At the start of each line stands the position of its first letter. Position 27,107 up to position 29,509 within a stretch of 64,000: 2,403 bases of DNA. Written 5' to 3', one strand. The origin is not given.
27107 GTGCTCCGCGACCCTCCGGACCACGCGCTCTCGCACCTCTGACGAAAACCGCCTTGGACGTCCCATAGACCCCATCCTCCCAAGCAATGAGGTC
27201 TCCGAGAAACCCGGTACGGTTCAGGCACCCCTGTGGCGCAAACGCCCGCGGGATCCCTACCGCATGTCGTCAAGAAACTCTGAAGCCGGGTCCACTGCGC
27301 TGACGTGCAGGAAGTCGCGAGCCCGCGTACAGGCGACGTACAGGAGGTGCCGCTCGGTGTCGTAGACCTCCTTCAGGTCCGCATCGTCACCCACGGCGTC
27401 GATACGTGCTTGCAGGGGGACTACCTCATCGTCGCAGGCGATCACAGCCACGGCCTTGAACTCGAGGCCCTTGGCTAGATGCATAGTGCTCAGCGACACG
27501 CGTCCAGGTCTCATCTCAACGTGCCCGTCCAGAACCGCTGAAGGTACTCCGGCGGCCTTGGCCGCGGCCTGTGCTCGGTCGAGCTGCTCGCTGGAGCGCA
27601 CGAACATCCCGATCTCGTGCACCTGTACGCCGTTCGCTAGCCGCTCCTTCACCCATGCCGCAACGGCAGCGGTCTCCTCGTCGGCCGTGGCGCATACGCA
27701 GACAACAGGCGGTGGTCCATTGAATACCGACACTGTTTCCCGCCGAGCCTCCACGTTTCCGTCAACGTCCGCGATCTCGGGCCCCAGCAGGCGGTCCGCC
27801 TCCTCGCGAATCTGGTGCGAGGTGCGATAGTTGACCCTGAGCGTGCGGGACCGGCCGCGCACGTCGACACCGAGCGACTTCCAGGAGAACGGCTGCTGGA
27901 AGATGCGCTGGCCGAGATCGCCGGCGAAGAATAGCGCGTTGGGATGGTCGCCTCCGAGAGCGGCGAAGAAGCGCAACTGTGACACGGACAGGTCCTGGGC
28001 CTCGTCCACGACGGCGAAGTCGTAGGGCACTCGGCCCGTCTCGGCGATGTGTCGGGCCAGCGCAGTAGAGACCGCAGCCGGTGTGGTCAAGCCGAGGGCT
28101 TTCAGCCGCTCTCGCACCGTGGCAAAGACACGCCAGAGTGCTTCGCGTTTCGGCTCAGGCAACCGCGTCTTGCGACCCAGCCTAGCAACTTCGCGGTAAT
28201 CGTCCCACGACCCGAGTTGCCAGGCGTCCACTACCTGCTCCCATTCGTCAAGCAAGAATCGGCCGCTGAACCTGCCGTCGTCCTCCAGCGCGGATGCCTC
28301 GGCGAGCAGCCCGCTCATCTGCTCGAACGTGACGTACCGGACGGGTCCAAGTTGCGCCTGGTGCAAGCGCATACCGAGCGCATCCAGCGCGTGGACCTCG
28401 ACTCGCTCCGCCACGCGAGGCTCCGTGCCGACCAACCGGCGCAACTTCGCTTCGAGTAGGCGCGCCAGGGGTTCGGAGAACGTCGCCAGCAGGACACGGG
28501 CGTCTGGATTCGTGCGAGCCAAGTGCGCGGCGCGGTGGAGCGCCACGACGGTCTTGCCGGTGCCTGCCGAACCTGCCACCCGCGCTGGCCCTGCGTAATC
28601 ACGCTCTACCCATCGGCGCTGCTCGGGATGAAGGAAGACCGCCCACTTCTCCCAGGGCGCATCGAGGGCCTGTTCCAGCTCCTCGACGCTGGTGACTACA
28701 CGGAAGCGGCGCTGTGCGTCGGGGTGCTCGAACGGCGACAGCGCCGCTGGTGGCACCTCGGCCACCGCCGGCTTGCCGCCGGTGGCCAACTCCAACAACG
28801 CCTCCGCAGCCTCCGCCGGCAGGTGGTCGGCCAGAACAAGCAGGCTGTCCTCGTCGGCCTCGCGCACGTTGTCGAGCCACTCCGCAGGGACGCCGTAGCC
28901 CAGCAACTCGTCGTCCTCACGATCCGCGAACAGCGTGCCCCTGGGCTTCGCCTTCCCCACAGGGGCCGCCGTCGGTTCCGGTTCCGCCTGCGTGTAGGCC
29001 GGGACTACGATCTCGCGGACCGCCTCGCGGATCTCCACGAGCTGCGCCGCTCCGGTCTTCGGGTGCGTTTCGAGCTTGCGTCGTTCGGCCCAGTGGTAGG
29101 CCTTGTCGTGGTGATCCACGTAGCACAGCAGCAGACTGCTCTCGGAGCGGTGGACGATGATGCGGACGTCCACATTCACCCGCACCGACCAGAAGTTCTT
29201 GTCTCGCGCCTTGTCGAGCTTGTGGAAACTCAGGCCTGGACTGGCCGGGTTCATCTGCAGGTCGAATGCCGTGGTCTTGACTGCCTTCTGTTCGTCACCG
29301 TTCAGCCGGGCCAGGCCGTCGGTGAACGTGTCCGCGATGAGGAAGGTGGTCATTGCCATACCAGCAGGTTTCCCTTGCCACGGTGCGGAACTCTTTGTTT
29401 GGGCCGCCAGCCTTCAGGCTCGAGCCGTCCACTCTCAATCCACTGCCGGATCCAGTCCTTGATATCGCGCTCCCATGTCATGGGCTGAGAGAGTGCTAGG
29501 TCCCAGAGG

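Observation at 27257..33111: Cassette A: (truncated) N6/N4 MTase, three-Cys Gp37/Gp68, TcmP and a RelE-fold::UvrD helicase; candidate undescribed modification/defence module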

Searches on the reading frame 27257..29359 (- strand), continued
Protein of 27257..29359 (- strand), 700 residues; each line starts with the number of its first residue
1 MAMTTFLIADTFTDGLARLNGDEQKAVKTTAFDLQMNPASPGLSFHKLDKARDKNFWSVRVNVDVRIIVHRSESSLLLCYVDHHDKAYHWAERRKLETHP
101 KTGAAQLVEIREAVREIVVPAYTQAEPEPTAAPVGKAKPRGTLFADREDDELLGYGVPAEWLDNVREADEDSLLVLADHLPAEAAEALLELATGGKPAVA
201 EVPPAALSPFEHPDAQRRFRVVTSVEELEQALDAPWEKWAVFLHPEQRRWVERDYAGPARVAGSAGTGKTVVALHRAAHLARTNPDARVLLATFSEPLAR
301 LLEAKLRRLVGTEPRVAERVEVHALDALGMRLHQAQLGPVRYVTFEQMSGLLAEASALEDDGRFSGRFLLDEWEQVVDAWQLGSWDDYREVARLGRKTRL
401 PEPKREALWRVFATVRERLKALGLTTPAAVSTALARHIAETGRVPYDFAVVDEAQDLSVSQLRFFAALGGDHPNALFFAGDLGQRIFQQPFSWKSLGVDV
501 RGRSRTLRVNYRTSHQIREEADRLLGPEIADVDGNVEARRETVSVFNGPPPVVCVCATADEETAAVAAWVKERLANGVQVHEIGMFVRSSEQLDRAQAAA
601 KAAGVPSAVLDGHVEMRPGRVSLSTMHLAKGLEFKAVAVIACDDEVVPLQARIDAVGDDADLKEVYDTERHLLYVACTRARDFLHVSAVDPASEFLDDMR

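Call 74: find_related_loci(query=window:27257-29359:-, collection=metagenome_contigs, flank=10000)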
Query window:27257-29359:- (700 aa) in metagenome_contigs; peptide patterns used: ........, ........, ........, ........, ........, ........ (x = any residue, [..] = any of these).
600 stretches matched a pattern (row limit reached: there are more); 579 encode a relative of the query (tblastn E <= 1e-3); the best 80 are kept; 80 distinct loci.
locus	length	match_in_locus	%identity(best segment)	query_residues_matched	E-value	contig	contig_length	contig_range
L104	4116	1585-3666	69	2-700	0e+0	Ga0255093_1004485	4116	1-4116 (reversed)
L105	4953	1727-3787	71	6-700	0e+0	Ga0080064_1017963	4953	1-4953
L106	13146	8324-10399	68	6-700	0e+0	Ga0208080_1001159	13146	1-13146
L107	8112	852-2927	68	6-700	0e+0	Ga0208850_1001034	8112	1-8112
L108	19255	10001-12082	67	3-699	0e+0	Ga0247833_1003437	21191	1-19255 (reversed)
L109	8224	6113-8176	70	5-700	0e+0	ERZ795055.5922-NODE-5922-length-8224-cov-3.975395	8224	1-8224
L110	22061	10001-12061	68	6-700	0e+0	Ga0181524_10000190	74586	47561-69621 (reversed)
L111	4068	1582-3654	67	6-699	0e+0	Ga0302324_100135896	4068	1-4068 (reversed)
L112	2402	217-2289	68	5-700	0e+0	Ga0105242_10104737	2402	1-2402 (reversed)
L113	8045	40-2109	68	3-700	0e+0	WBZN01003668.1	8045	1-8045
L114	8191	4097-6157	68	6-700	0e+0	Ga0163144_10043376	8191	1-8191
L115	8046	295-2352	68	6-699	0e+0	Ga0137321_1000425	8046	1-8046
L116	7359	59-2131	68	2-700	0e+0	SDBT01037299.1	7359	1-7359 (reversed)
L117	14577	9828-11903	67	3-699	0e+0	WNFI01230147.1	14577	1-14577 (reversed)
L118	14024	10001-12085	68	3-700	0e+0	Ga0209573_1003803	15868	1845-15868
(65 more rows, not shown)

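Call 78: search_protein_families(library=padloc, alignment_id=A4, max_evalue=0.00001)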
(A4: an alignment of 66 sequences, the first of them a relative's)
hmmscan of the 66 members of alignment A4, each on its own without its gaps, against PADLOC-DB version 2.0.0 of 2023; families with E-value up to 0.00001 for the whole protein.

A. member 1, L109:5149-6102:+ (317 aa): 2 families
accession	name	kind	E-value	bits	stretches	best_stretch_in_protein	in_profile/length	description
PDLC03656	mREase_IV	-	2.2e-15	55.1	1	205-284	179-259/277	Type IV methyl-directed restriction enzyme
PDLC03662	mREase_IV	-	7.4e-10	36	1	208-295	459-549/560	Type IV methyl-directed restriction enzyme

B. families by the number of members that match (of 66 scanned): 366 families (the first 25 are shown)
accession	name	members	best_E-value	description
PDLC00180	HamB1|HamB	3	2e-242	DEAD-box helicase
PDLC00201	HamB2|HamB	3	7.8e-237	DEAD-box helicase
PDLC00193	HamB1|HamB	3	2.9e-143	DEAD-box helicase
PDLC00182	HamB1|HamB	3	2.2e-109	DEAD-box helicase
PDLC04182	HEC-01A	2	3.1e-199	-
PDLC00166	HamA1|HamA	2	5.1e-127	DUF1837 domain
PDLC00195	HamA2|HamA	2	5.6e-119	DUF1837 domain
PDLC00170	HamA1|HamA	2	7.3e-98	DUF1837 domain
PDLC00184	HamB1|HamB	2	7.2e-95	DEAD-box helicase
PDLC00179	HamB1|HamB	2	7.8e-85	DEAD-box helicase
PDLC04157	HEC-06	2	1.6e-78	-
PDLC04155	HEC-06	2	1.5e-74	-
PDLC02693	Orf5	2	1.1e-72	Orf5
PDLC04154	HEC-06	2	1.2e-71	-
PDLC00171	HamA1|HamA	2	8.5e-64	DUF1837 domain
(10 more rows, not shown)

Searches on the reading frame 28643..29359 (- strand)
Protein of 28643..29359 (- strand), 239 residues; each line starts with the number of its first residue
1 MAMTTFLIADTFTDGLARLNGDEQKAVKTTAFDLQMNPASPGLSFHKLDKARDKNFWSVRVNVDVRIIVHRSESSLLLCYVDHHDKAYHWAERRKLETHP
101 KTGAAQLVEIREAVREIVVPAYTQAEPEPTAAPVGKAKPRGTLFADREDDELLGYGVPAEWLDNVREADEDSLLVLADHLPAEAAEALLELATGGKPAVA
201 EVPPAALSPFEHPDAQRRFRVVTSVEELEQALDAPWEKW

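Call 88: predict_structure(alignment_id=A5)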
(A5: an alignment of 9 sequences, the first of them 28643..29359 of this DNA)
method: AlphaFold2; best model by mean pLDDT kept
length: 239 residues; sequences in the alignment: 9
mean_pLDDT: 60.6   pTM: 0.46
mean pLDDT of the five models: 60.6, 56.6, 46.7, 46.5, 44.8
residues with pLDDT >= 90: 1; 70-90: 111; 50-70: 44; < 50: 83
segments of 3 or more residues with pLDDT < 50: 85-140, 195-215, 236-239
pLDDT, mean of each block of 10 residues (from residue 1): 65 76 85 76 64 70 79 71 47 35 33 23 28 34 78 84 82 77 75 51 39 53 70 58
secondary structure, 60 per line:
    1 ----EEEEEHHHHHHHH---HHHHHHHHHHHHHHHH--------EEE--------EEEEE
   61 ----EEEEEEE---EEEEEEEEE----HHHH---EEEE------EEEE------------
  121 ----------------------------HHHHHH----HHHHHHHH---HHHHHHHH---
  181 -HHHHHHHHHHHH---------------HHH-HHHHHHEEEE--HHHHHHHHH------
elements in order: E5-9 H10-17 H21-36 E45-47 E56-60 E65-71 E75-83 H88-91 E95-98 E105-108 H149-154 H159-166 H170-177 H182-193 H213-218 E219-222 H225-233

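Call 92: fold_search(model_id=the predicted structure, library=pdb)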
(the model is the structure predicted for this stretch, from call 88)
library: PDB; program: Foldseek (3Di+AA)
matches with E <= 10: 397; with E <= 0.001: 10
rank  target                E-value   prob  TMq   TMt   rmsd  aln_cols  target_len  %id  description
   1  4lsy_A                1.9e-04  1.00  0.30  0.71   2.9        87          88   21  Crystal structure of copper-bound L66S mutant toxin from Helicobacter pylori (released 2014-02-05)
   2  2a6r_C                2.8e-04  1.00  0.30  0.74   2.5        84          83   18  Crystal structure of YoeB under PEG condition (released 2005-08-23)
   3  9lew_B                4.8e-04  1.00  0.30  0.71   2.9        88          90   15  The crystal structure of DinJ-YafQ complex from Vibrio cholerae (released 2025-07-30)
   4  2khe_MODEL_1_A        6.0e-04  1.00  0.29  0.69   3.5        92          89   18  Solution Structure of the Bacterial Toxin Rele from Thermus Thermophilus HB8 (released 2010-03-31)
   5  7v6w_E                6.4e-04  1.00  0.30  0.72   3.0        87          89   20  Crystal structure of heterohexameric Sa2YoeB-Sa2YefM complex bound to 26bp-DNA (released 2021-12-15)
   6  3g5o_B                8.1e-04  1.00  0.28  0.73   2.7        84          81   20  The crystal structure of the toxin-antitoxin complex RelBE2 (Rv2865-2866) from Mycobacterium tuberculosis (released 2009-04-14)
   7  7v6w_F                8.6e-04  1.00  0.31  0.73   3.0        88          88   19  Crystal structure of heterohexameric Sa2YoeB-Sa2YefM complex bound to 26bp-DNA (released 2021-12-15)
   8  3oei_K                9.2e-04  1.00  0.30  0.76   2.4        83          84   11  Crystal structure of Mycobacterium tuberculosis RelJK (Rv3357-Rv3358-RelBE3) (released 2011-03-16)
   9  8yxv_E                9.2e-04  1.00  0.29  0.73   2.4        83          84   17  Toxin-antitoxin complex from Streptococcus pneumoniae (released 2025-04-09)
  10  4ltt                  9.2e-04  1.00  0.30  0.70   3.0        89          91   20  Crystal structure of native apo toxin from Helicobacter pylori (released 2014-02-05)
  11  3oei_C                1.2e-03  1.00  0.30  0.74   2.5        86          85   10  Crystal structure of Mycobacterium tuberculosis RelJK (Rv3357-Rv3358-RelBE3) (released 2011-03-16)
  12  7v5y_E                1.6e-03  1.00  0.30  0.74   2.5        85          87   19  Crystal structure of hexameric complex of Sa2YoeB-Sa2YefM toxin-antitoxin from Staphylococcus aureus (released 2021-12-15)
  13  3oei_G                1.6e-03  1.00  0.29  0.74   2.5        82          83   11  Crystal structure of Mycobacterium tuberculosis RelJK (Rv3357-Rv3358-RelBE3) (released 2011-03-16)
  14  4ls4_A                1.7e-03  1.00  0.30  0.70   3.2        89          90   20  Crystal structure of L66S mutant toxin from Helicobacter pylori (released 2014-02-05)
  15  9g12_B                1.9e-03  1.00  0.28  0.71   2.5        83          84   18  Mycobacterium tuberculosis RelBE1 toxin-antitoxin system; rv1247c (relB1 antitoxin), rv1246c (relE1 toxin) (released 2025-12-17)
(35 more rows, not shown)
